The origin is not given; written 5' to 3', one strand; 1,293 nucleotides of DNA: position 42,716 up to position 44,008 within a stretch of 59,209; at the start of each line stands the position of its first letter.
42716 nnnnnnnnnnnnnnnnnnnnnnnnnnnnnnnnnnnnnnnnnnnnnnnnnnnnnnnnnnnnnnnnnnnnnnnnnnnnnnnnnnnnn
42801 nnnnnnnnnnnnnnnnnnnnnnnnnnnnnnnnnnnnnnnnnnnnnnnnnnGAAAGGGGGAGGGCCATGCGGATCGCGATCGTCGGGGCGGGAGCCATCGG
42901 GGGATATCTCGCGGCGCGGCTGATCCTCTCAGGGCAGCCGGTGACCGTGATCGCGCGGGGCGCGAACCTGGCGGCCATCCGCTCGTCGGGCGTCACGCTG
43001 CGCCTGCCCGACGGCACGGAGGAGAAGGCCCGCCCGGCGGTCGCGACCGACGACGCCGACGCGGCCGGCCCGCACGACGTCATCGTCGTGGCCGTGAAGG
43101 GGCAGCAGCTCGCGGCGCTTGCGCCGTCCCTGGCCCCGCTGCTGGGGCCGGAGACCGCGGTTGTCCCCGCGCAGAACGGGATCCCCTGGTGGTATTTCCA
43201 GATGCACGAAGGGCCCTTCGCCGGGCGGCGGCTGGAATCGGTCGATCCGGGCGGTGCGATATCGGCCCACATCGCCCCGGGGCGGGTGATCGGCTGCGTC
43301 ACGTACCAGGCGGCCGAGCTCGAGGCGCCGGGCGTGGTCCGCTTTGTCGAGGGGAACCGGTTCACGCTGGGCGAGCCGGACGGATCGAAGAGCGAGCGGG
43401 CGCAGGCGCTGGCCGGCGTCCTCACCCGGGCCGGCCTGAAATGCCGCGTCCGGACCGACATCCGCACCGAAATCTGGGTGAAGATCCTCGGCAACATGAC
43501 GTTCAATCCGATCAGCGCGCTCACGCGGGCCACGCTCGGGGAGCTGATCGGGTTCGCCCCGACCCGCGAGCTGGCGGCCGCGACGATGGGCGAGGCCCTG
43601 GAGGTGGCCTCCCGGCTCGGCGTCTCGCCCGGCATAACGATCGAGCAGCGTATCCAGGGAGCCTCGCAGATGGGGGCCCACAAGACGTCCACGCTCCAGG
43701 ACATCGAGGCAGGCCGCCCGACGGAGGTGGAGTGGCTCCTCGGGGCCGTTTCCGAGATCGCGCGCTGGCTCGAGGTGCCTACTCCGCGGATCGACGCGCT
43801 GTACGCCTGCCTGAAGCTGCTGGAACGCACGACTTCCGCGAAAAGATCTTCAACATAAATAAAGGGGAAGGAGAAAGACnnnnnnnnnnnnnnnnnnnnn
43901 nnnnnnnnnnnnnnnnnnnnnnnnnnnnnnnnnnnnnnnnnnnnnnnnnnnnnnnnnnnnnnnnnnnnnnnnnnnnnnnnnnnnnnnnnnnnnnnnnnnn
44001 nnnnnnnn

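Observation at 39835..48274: LysR-controlled cluster that looks like oxalate to oxalyl-CoA to glyoxylate to C3, with non-canonical final steps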

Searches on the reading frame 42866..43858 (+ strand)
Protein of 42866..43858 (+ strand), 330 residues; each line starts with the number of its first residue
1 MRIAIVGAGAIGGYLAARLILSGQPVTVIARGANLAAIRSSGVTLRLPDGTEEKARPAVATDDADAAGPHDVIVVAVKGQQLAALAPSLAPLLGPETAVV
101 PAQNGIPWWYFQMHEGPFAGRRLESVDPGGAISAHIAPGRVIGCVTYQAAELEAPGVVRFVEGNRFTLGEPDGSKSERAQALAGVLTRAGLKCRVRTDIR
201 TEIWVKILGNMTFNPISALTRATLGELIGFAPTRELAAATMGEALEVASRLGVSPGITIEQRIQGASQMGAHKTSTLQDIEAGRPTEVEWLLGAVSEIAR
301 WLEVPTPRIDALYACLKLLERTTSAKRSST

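Call 3: search_protein_families(library=pfam, proteins=[window:42866-43858:+])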
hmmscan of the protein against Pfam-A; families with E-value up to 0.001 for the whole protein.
window:42866-43858:+ (330 aa): 4 families
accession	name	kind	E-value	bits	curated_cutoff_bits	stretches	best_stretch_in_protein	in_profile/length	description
PF08546.17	ApbA_C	-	8.4e-31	107.4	22.7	1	198-320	1-125/125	Ketopantoate reductase PanE/ApbA C terminal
PF02558.23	ApbA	-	6.9e-29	100.8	22.2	1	3-172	1-149/150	Ketopantoate reductase PanE/ApbA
PF03807.23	F420_oxidored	-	1.4e-06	29.3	21.6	1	2-91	1-81/94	NADP oxidoreductase coenzyme F420-dependent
PF01210.29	NAD_Gly3P_dh_N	-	0.00073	20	23.1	0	3-106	2-106/158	NAD-dependent glycerol-3-phosphate dehydrogenase N-terminus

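Call 4: search_protein_families(library=ncbifam, proteins=[window:42866-43858:+])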
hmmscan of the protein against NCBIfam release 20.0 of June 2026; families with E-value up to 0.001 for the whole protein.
window:42866-43858:+ (330 aa): 17 families
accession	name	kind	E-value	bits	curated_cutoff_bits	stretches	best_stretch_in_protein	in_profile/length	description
NF005089.0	PRK06522.1-4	subfamily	2.7e-128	427.9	223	1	1-325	1-323/326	2-dehydropantoate 2-reductase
TIGR00745.1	apbA_panE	subfamily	3.3e-62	210.5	141.35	2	132-321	111-303/305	2-dehydropantoate 2-reductase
NF005091.0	PRK06522.2-2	equivalog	1.7e-58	198.2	252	2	125-322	106-299/302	2-dehydropantoate 2-reductase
NF005094.0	PRK06522.2-5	equivalog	2.7e-41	141.9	382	2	134-320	112-302/307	2-dehydropantoate 2-reductase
NF004887.0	PRK06249.1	equivalog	2.5e-35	122.2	360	2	134-323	118-314/316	putative 2-dehydropantoate 2-reductase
NF006083.0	PRK08229.1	equivalog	1.4e-34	119.5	371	3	1-106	3-110/341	2-dehydropantoate 2-reductase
NF005088.0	PRK06522.1-2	subfamily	1.4e-29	103.2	371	2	132-312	111-294/308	2-dehydropantoate 2-reductase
NF005092.1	PRK06522.2-3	equivalog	8.6e-28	97.3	500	2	139-320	113-295/296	2-dehydropantoate 2-reductase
NF004311.0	PRK05708.1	equivalog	1.1e-24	86.8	378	2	131-317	112-294/305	putative 2-dehydropantoate 2-reductase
NF009541.0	PRK12921.1-1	equivalog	8.5e-22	77.8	338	2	2-106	7-104/297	oxidoreductase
NF005093.0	PRK06522.2-4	equivalog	1.1e-20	74.3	308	2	1-106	4-106/304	2-dehydropantoate 2-reductase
NF009542.0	PRK12921.1-4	equivalog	1.1e-18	67.6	288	2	176-318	138-281/286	oxidoreductase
NF005087.0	PRK06522.1-1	equivalog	1.3e-17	63.9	351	2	141-324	113-293/296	2-dehydropantoate 2-reductase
NF009543.0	PRK12921.1-5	equivalog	7.1e-15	55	339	2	141-301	120-284/305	oxidoreductase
NF005090.0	PRK06522.2-1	equivalog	9.4e-11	41.5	496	1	1-106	3-104/296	2-dehydropantoate 2-reductase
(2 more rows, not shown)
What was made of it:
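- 42866..43858 (+): PanE2-type NADPH oxalyl-CoA reductase (predicted). NCBIfam NF005089 scores 428 bits against a cut-off of 223 (call 4).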

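Call 6: search_solved_structures(query=window:42866-43858:+, max_evalue=0.00001)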
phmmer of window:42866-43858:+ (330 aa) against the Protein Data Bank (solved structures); distinct sequences matched with E-value up to 0.00001: 22.
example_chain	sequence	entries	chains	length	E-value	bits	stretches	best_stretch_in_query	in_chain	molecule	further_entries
3ghy_A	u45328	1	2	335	8.6e-74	251.8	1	2-322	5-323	Ketopantoate reductase protein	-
3i83_A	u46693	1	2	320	5.4e-26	94.8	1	132-324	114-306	2-dehydropantoate 2-reductase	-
3hwr_A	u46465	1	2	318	1.8e-23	86.5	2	140-320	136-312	2-dehydropantoate 2-reductase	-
3hn2_A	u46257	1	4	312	5.6e-20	75.1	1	1-315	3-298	2-dehydropantoate 2-reductase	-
8wl4_A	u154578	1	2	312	4.2e-18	68.9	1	1-309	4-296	2-dehydropantoate 2-reductase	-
5hws_A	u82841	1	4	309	2.5e-17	66.4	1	1-326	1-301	2-dehydropantoate 2-reductase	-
8wl1_A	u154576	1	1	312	3.1e-17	66.1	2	132-309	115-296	2-dehydropantoate 2-reductase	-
2qyt_A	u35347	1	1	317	3.5e-17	65.9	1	2-106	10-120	2-dehydropantoate 2-reductase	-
8wl3_A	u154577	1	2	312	3.8e-17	65.8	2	132-309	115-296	2-dehydropantoate 2-reductase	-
5ayv_A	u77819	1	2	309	4.2e-17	65.6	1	1-326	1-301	2-dehydropantoate 2-reductase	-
8iwg_A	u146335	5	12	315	9e-17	64.5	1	2-321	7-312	2-dehydropantoate 2-reductase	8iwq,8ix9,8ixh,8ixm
2ew2_A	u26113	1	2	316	3.1e-16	62.7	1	1-309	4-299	2-dehydropantoate 2-reductase, putative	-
3wfi_A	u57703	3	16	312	9e-14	54.7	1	146-316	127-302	2-dehydropantoate 2-reductase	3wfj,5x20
5zik_A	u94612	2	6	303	2.1e-12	50.2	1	158-317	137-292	Probable 2-dehydropantoate 2-reductase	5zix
3g17_A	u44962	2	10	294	2.5e-12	49.9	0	195-321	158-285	Similar to 2-dehydropantoate 2-reductase | 2-dehydropantoate 2-reductase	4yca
1ks9_A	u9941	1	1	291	1.1e-06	31.4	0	176-318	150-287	2-DEHYDROPANTOATE 2-REDUCTASE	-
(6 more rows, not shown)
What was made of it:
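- On PanE2 oxalyl-CoA reductase subfamily of ketopantoate reductases: E. coli PanE 1ks9 scores 31 bits (call 6).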

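Call 67: find_homologous_proteins(query=window:42866-43858:+, max_evalue=1e-40)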
Query window:42866-43858:+ (330 aa): 7999 proteins with E <= 1e-40 among 8000 candidates; the best 120 are listed.
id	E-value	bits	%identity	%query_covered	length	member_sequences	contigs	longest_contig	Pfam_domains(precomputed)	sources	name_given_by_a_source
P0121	1.7e-193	660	91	100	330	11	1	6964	PF02558.23,PF08546.18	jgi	-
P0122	7.8e-185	631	88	100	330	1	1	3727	PF02558.23,PF08546.18,PF03807.24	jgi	-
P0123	4.1e-183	626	87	100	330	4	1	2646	PF02558.23,PF08546.18,PF03807.24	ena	-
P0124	2.3e-182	623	86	100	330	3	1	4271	PF02558.23,PF08546.18,PF03807.24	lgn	-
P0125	6.2e-181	619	86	100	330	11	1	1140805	PF02558.23,PF08546.18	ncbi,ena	-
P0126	2.6e-172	590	83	99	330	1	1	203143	PF02558.23,PF08546.18,PF03807.24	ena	-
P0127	1.4e-169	581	83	99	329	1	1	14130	PF02558.23,PF08546.18,PF03807.24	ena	-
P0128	6.8e-169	579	81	100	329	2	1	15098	PF02558.23,PF08546.18,PF03807.24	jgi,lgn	jgi:2-dehydropantoate 2-reductase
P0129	7.9e-169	579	80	100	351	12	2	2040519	PF02558.23,PF08546.18,PF03807.24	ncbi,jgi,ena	jgi:2-dehydropantoate 2-reductase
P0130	2.4e-168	577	81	99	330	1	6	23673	PF02558.23,PF08546.18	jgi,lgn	-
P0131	2.6e-168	577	81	100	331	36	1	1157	PF02558.23,PF08546.18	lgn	-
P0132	1.7e-167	575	81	99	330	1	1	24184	PF02558.23,PF08546.18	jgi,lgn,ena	-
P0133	2.2e-167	574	80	99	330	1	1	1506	PF02558.23,PF08546.18,PF03807.24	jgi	-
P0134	5.7e-167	573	81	100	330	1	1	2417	PF02558.23,PF08546.18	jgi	-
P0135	3.8e-165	567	80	100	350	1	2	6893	PF02558.23,PF08546.18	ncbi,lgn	-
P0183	5.6e-125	435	64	98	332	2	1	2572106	PF02558.23,PF01210.30,PF08546.18,PF03807.24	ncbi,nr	ncbi:MAG: 2-dehydropantoate 2-reductase [Roseiflexaceae bacterium]|nr:2-dehydropantoate 2-reductase 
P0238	4.1e-120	419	61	99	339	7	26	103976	PF02558.23,PF08546.18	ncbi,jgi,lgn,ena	-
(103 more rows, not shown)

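Call 68: find_encoding_contigs(protein=P0183, flank=8000, max_places=1)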
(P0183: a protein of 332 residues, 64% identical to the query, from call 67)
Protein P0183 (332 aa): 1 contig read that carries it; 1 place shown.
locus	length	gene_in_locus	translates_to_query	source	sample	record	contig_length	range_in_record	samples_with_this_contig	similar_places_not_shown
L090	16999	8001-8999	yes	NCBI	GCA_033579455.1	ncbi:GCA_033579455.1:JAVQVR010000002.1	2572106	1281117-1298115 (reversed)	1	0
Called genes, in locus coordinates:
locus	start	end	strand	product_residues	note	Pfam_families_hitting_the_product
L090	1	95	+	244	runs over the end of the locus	-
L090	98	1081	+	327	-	-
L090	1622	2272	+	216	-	PF04199:Cyclase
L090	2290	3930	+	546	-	PF00324:AA_permease, PF13520:AA_permease_2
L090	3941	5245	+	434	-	PF00989:PAS, PF08448:PAS_4, PF13426:PAS_9, PF08447:PAS_3 (weak), PF00989:PAS (weak), PF08448:PAS_4, PF13426:PAS_9, PF01740:STAS, +3 more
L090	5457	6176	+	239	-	PF06283:ThuA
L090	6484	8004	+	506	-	PF00501:AMP-binding, PF13193:AMP-binding_C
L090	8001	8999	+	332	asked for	PF01210:NAD_Gly3P_dh_N (weak), PF02558:ApbA, PF03807:F420_oxidored (weak), PF08546:ApbA_C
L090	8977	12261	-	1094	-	PF13191:AAA_16 (weak), PF25873:WHD_MalT (weak), PF13424:TPR_12 (weak), PF03704:BTAD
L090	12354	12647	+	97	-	-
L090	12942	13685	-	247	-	PF00106:adh_short, PF08659:KR, PF13561:adh_short_C2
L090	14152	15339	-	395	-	PF00108:Thiolase_N, PF00109:ketoacyl-synt (weak), PF02803:Thiolase_C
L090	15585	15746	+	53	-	-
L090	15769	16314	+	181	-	PF13302:Acetyltransf_3, PF13420:Acetyltransf_4, PF00583:Acetyltransf_1, PF13673:Acetyltransf_10, PF13508:Acetyltransf_7, PF08445:FR47 (faint)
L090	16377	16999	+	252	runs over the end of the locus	PF04029:2-ph_phosp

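Call 69: find_encoding_contigs(protein=P0238, flank=8000, max_places=2)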
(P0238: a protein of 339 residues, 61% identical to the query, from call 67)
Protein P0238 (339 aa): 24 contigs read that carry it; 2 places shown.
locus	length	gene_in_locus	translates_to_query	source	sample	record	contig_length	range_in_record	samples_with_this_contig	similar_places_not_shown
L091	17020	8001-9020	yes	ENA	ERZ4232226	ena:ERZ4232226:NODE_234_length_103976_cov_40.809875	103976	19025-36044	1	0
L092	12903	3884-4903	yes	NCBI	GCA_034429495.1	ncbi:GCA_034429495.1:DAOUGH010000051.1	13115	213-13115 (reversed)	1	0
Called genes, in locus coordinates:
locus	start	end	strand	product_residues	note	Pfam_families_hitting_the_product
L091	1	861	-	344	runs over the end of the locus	PF00356:LacI, PF00532:Peripla_BP_1, PF13407:Peripla_BP_4, PF13377:Peripla_BP_3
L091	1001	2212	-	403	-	-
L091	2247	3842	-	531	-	PF01301:Glyco_hydro_35 (faint), PF02449:Glyco_hydro_42 (weak), PF18120:DUF5597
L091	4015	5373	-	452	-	PF13439:Glyco_transf_4, PF13579:Glyco_trans_4_4, PF20706:GT4-conflict (weak), PF00534:Glycos_transf_1, PF13692:Glyco_trans_1_4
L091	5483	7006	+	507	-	PF00501:AMP-binding, PF13193:AMP-binding_C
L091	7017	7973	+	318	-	PF00485:PRK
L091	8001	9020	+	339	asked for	PF02558:ApbA, PF08546:ApbA_C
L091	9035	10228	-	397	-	PF22807:TrAA12 (weak), PF23500:DUF7133, PF07995:GSDH, PF22807:TrAA12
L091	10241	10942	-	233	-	-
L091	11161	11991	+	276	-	PF03372:Exo_endo_phos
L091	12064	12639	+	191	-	PF07638:Sigma70_ECF, PF04542:Sigma70_r2, PF08281:Sigma70_r4_2, PF04545:Sigma70_r4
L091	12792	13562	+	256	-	PF10099:RskA_C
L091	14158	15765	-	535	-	PF06347:SH3_4 (weak), PF08239:SH3_3, PF18348:SH3_16 (faint), PF08239:SH3_3, PF06347:SH3_4 (weak), PF08239:SH3_3, PF00877:NLPC_P60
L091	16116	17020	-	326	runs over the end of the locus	PF03816:LytR_cpsA_psr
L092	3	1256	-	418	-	?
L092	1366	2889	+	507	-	PF00501:AMP-binding, PF13193:AMP-binding_C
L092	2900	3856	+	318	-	PF00485:PRK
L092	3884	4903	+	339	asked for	PF02558:ApbA, PF08546:ApbA_C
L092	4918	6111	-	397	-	PF22807:TrAA12 (weak), PF23500:DUF7133, PF07995:GSDH, PF22807:TrAA12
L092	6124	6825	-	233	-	-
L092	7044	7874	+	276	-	PF03372:Exo_endo_phos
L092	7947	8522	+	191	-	PF07638:Sigma70_ECF, PF04542:Sigma70_r2, PF08281:Sigma70_r4_2, PF04545:Sigma70_r4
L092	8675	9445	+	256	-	PF10099:RskA_C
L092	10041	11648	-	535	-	PF06347:SH3_4 (weak), PF08239:SH3_3, PF18348:SH3_16 (faint), PF08239:SH3_3, PF06347:SH3_4 (weak), PF08239:SH3_3, PF00877:NLPC_P60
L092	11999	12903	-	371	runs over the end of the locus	?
